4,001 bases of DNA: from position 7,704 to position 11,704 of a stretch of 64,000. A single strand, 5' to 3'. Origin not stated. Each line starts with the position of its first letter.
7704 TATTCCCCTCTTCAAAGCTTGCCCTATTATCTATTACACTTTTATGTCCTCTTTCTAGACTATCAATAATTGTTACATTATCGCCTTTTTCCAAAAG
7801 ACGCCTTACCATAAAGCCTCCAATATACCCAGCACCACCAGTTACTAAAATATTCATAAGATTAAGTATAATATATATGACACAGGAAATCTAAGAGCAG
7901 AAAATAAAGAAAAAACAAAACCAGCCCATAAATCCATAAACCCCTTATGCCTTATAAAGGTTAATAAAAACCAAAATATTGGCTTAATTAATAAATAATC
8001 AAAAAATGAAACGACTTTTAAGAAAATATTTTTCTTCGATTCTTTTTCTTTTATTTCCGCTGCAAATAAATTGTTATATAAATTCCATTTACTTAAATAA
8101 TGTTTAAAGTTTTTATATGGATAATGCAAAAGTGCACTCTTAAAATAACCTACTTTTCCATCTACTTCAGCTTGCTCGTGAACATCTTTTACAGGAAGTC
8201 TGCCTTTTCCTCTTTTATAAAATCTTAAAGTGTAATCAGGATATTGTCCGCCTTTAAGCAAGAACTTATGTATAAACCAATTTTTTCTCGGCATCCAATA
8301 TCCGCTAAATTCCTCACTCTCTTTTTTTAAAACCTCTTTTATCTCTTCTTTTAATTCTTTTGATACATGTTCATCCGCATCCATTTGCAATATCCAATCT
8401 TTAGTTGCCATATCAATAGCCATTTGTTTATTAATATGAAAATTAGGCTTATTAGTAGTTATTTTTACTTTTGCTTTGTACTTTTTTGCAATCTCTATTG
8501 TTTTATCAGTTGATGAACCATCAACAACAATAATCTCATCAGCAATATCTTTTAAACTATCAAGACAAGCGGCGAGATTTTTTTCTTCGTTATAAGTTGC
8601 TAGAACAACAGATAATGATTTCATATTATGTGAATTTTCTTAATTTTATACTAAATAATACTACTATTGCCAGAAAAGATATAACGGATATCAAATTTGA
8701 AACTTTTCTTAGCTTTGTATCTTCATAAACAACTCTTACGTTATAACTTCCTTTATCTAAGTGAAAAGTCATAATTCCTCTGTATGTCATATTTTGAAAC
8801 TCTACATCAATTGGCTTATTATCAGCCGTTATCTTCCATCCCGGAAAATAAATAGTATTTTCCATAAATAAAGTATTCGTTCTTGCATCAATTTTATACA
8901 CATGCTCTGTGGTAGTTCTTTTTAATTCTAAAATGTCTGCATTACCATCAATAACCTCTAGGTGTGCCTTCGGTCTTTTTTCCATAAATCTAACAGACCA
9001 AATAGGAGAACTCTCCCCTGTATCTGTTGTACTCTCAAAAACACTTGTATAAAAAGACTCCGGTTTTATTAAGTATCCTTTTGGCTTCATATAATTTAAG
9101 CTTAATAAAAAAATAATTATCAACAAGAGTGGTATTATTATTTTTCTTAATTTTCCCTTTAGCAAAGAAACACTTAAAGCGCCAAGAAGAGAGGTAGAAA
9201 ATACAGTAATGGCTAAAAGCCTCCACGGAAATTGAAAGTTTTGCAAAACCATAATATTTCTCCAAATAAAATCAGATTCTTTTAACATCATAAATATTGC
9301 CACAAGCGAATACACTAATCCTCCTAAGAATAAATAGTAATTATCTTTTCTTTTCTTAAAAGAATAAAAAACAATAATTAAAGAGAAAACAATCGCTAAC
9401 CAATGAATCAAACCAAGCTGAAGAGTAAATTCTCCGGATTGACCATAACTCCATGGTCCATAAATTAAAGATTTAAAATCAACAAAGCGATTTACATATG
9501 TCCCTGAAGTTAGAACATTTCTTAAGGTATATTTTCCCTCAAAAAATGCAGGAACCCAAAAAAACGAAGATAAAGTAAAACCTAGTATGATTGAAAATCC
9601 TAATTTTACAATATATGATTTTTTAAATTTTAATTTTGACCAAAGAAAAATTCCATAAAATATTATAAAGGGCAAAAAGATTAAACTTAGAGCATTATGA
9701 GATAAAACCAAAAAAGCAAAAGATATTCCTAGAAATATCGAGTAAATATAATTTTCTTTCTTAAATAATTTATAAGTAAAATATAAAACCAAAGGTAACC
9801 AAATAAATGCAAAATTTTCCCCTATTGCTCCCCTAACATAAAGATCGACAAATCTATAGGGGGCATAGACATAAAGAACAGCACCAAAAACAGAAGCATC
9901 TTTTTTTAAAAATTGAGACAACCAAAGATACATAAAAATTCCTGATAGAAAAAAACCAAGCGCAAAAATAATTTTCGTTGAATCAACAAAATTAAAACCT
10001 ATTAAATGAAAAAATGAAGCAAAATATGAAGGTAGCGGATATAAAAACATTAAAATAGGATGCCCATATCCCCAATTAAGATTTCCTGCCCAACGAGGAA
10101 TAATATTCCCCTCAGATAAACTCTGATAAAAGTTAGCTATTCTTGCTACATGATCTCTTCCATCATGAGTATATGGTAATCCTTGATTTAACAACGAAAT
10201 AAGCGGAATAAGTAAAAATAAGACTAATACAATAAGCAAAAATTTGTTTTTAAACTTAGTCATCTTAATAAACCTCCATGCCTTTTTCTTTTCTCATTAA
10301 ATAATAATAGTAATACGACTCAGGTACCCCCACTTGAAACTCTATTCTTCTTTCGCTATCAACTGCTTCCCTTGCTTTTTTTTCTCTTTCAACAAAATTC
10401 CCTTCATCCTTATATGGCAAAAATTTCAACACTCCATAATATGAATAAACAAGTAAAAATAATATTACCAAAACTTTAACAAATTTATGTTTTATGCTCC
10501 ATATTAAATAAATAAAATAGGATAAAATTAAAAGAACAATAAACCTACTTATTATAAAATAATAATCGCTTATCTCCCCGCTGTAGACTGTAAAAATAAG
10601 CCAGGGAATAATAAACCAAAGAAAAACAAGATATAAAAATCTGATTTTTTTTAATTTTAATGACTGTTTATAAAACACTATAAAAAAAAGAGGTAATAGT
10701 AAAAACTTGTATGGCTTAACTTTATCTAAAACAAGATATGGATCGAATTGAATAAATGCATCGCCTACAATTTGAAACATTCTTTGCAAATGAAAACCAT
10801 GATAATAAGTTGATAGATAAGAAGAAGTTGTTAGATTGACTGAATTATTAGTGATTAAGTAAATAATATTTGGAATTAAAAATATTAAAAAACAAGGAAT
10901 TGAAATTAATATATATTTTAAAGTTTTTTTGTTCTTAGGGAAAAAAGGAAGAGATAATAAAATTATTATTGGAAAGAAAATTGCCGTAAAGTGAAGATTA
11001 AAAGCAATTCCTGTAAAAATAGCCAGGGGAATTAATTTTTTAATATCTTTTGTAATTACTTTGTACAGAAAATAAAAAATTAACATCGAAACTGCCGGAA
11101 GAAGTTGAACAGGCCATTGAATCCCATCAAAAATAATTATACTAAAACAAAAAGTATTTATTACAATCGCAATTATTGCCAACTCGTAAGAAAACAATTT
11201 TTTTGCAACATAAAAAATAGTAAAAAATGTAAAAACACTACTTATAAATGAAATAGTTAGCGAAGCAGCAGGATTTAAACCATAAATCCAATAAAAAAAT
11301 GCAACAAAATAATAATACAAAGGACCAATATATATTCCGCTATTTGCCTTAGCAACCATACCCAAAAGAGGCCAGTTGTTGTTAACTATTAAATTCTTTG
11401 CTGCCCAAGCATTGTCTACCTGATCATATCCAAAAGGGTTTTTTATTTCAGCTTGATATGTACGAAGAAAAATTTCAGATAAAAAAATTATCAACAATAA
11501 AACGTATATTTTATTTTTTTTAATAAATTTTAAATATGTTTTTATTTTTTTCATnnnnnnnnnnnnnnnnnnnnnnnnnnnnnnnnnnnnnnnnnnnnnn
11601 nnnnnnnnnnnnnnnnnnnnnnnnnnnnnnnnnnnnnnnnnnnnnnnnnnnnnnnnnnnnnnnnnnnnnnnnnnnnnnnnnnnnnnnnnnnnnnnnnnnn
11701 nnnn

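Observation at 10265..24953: Uncharacterised membrane-protein family with a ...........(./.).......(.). core (four paralogs)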

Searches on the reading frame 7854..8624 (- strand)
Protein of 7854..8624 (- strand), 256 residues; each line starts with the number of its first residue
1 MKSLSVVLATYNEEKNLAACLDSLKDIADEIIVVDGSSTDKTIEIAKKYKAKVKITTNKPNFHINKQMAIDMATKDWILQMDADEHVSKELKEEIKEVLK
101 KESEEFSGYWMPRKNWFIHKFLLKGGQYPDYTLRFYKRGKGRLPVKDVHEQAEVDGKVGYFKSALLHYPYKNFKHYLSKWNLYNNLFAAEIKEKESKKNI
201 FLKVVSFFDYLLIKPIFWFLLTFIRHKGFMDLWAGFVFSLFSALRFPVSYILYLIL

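Call 20: search_protein_families(library=pfam, proteins=[window:7854-8624:-], max_evalue=0.0001)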
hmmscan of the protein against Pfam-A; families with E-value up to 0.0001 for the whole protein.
window:7854-8624:- (256 aa): 2 families
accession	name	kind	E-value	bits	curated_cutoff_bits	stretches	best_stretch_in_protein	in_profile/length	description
PF00535.33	Glycos_transf_2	-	4.1e-23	82.6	23.3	1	5-123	1-127/168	Glycosyl transferase family 2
PF13704.12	Glyco_tranf_2_4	-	5.6e-07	30.4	27.5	1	12-90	2-87/98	Glycosyl transferase family 2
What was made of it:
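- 7854..8624 (-): GT2a: 256-aa GT2 with a hydrophobic C-terminus. A second GT2 type found fused or adjacent to this GT-C subfamily in other genomes. Pfam result in call 20.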

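Call 42: search_protein_families(library=ncbifam, proteins=[window:7854-8624:-], max_evalue=0.001)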
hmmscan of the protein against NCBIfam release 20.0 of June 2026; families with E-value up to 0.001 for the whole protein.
window:7854-8624:- (256 aa): 12 families
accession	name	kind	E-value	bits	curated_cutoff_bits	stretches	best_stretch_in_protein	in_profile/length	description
TIGR04195.1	S_glycosyl_SunS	equivalog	3.2e-16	59.2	350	1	6-100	61-156/421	SunS family peptide S-glycosyltransferase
TIGR04283.1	glyco_like_mftF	equivalog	6.5e-16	58.6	182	1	4-109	1-107/221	TIGR04283 family arsenosugar biosynthesis glycosyltransferase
NF007482.0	PRK10073.1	equivalog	5.3e-11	42.1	423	1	2-100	6-111/334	glycosyltransferase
TIGR04182.1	glyco_TIGR04182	equivalog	7.3e-09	35.4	325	1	5-94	3-92/293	S-layer glycoprotein N-glycosyltransferase AglJ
NF038302.1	EPS_HpsE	equivalog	7.3e-08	31.7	300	1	4-88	3-100/307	hormogonium polysaccharide biosynthesis glycosyltransferase HpsE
NF010496.0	PRK13915.1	equivalog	3.3e-07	29.7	262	1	2-54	31-89/307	glucosyl-3-phosphoglycerate synthase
NF041875.1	EPS_EpsD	equivalog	5.2e-07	29.4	370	1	4-101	1-106/325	exopolysaccharide biosynthesis glycosyltransferase EpsD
NF041391.1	DPhHxTase_Halo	equivalog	7.7e-07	28.3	375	1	9-90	2-84/213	dolichyl-phosphate hexose transferase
NF045692.1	OglycostaseCruG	equivalog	2.7e-06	26.6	600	1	3-98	42-151/386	2'-O-glycosyltransferase CruG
NF053739.1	GlytfEpsEBac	equivalog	1.4e-05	24.2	450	1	4-95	3-104/265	glycosyltransferase EpsE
NF047683.1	TeichurnBiosyTuaG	equivalog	2.5e-05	24.1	400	1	3-107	7-119/252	teichuronic acid biosynthesis protein TuaG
TIGR03937.1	PgaC_IcaA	equivalog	0.00018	20.6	422.3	1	2-90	45-141/407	poly-beta-1,6-N-acetyl-D-glucosamine synthase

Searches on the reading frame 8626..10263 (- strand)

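Call 4: search_protein_families(library=pfam, proteins=[window:8626-10263:-], max_evalue=1)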
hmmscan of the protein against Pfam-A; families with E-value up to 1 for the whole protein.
window:8626-10263:- (545 aa): 4 families
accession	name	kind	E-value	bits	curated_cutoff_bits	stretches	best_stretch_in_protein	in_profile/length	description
PF10131.15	PTPS_related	-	8.1e-09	34.9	26.4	1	76-427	6-338/621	6-pyruvoyl-tetrahydropterin synthase related domain; membrane protein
PF13231.12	PMT_2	-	0.00022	21.9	26.1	1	76-227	4-151/160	Dolichyl-phosphate-mannose-protein mannosyltransferase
PF18539.7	DUF5625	-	0.17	12.6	26.9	1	455-533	63-129/131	Domain of unknown function (DUF5625)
PF06799.16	CGLD27-like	-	0.54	10.8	25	0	258-330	11-83/143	Conserved in the green lineage and diatoms 27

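Call 6: search_protein_families(library=ncbifam, proteins=[window:8626-10263:-], max_evalue=1)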
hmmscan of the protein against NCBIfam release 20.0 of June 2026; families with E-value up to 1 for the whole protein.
window:8626-10263:- (545 aa): 0 families

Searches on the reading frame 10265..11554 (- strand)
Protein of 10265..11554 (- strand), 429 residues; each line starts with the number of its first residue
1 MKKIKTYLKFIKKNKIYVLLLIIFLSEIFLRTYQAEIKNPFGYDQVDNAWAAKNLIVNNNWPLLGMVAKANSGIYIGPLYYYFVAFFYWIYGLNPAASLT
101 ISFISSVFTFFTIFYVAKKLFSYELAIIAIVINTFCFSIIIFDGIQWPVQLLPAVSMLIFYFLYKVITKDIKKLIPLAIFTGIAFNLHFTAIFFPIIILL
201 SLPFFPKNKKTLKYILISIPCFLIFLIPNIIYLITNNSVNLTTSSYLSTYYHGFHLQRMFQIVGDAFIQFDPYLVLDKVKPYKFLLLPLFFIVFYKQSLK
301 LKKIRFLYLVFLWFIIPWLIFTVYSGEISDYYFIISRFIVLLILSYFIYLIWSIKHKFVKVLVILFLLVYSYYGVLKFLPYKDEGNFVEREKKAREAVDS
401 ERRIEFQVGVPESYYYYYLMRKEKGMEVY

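Call 4: search_protein_families(library=pfam, proteins=[window:10265-11554:-], max_evalue=1)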
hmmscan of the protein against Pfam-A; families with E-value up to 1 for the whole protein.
window:10265-11554:- (429 aa): 2 families
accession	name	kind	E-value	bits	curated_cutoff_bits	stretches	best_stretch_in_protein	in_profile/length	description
PF13231.12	PMT_2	-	7.1e-08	33.3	26.1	1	78-232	4-160/160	Dolichyl-phosphate-mannose-protein mannosyltransferase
PF14897.12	EpsG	-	0.00013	21.7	30.1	1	75-381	45-324/326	EpsG family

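Call 6: search_protein_families(library=ncbifam, proteins=[window:10265-11554:-], max_evalue=1)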
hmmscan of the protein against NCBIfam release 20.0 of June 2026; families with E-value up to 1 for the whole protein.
window:10265-11554:- (429 aa): 1 family
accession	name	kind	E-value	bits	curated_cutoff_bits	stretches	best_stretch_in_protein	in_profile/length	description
TIGR01195.1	oadG_fam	subfamily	0.53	10.9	36.05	0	361-390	18-49/84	sodium pump decarboxylases, gamma subunit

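Call 44: find_homologous_proteins(query=window:10265-11554:-)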
Query window:10265-11554:- (429 aa): 485 proteins with E <= 0.001 among 8000 candidates; the best 120 are listed.
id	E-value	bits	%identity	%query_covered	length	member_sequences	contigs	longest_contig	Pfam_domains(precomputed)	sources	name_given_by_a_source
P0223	6.2e-271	917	100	100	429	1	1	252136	PF13231.13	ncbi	-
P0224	9.7e-229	778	81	96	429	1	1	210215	PF13231.13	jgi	-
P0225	9.9e-227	771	82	96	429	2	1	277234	PF13231.13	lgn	-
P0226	7.8e-191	653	68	100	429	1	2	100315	PF13231.13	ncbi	-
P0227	7.5e-189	647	69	95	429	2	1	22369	PF13231.13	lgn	-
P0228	1.3e-185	636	68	99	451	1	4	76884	PF13231.13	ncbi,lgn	-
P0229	4.2e-182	624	67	98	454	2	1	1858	-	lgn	-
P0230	7.5e-176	604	65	100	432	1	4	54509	PF13231.13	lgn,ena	-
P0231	4.1e-175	601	65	100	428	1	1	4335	PF13231.13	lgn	-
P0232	7.1e-174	597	63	100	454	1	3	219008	PF13231.13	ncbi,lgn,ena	-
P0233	2.3e-173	595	62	98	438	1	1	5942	PF13231.13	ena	-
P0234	2.4e-173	595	65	98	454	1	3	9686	-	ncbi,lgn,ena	-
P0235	2.8e-173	595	64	100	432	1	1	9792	PF13231.13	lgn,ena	-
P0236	4.6e-173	594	63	100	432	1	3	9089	-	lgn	-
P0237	1.1e-172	593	64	100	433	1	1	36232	PF13231.13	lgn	-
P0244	1.2e-166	573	61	100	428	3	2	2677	PF14897.13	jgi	jgi:hypothetical protein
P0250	5.9e-162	558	60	100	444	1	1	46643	PF14897.13,PF13231.13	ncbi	-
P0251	4.0e-161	555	61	93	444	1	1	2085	PF14897.13,PF13231.13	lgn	-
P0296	7.7e-145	502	54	100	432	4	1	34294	PF14897.13,PF13231.13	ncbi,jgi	jgi:4-amino-4-deoxy-L-arabinose transferase-like glycosyltransferase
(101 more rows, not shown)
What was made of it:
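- Weak EpsG (PF14897) hits for P1 (E 1.3e-4, below cut-off) and P3 (call 4), and for a few P1 relatives (call 44).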

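Call 45: find_encoding_contigs(protein=P0223, flank=2000, max_places=2)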
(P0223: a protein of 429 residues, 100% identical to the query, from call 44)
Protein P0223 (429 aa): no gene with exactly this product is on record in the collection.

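Call 46: list_cluster_members(proteins=[P0223, P0103, P0034])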
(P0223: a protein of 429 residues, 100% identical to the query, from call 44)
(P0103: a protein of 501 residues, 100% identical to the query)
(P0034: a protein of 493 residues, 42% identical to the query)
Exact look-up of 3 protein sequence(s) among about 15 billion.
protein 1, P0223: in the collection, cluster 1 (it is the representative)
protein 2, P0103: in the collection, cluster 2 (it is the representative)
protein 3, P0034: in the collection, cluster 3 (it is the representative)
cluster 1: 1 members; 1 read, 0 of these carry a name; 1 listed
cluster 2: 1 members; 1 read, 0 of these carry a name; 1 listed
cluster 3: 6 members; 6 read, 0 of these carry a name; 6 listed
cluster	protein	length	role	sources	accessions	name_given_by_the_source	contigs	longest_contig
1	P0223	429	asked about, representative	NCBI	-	-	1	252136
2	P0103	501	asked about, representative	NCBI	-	-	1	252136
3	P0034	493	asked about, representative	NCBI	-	-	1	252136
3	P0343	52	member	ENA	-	-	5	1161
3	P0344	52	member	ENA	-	-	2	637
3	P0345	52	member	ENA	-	-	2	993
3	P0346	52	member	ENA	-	-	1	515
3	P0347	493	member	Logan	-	-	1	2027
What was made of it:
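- Tried and rejected: Cluster look-up showed only that P1, P2 and P3 lie on one NCBI contig of 252,136 bp, without names (call 46).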

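Call 60: search_solved_structures(query=A6, max_evalue=10, show_alignments=2)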
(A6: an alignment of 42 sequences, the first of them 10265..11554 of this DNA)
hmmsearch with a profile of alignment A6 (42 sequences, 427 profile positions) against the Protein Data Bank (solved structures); distinct sequences matched with E-value up to 10: 0.
